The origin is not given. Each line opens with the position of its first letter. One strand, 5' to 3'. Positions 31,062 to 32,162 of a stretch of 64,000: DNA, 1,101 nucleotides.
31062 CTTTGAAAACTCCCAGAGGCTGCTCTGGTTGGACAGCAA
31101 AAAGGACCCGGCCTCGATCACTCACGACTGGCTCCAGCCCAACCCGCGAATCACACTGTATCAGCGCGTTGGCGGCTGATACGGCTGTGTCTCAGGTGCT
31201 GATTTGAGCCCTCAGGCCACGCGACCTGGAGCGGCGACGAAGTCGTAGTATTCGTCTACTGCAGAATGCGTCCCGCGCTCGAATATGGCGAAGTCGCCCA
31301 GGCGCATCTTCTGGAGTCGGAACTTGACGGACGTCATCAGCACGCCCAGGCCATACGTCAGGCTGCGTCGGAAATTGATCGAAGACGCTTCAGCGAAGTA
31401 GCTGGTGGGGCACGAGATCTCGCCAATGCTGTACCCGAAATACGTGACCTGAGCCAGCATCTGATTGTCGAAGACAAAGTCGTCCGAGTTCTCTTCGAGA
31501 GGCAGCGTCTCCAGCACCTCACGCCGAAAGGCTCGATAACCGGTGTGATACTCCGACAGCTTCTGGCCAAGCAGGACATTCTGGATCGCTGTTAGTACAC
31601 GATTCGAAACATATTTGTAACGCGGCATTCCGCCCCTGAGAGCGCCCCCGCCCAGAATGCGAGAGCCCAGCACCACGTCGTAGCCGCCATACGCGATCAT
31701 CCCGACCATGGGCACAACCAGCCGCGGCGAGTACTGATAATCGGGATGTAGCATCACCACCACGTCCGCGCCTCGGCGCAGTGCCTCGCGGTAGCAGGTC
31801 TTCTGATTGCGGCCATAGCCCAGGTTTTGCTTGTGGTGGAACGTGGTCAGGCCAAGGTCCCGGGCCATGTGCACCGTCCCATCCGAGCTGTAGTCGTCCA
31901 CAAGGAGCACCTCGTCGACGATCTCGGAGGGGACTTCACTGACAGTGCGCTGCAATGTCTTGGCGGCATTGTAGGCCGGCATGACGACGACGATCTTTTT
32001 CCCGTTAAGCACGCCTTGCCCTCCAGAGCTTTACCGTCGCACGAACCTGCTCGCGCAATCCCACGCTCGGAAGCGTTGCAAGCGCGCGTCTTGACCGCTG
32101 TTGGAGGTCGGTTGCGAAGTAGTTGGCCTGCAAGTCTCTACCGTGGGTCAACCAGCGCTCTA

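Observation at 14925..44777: Recurrent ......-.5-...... direct repeat (11-bp register) in at least eight promoter regions of the island: candidate regulon operator for the co-located OmpR-family regulators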

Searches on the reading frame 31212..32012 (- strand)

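Call 10: search_protein_families(library=pfam, proteins=[window:31212-32012:-])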
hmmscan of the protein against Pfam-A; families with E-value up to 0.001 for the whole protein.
window:31212-32012:- (266 aa): 1 family
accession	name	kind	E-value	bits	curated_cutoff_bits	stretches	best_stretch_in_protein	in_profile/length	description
PF00535.33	Glycos_transf_2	-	1.3e-24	87.4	23.3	1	9-169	2-166/168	Glycosyl transferase family 2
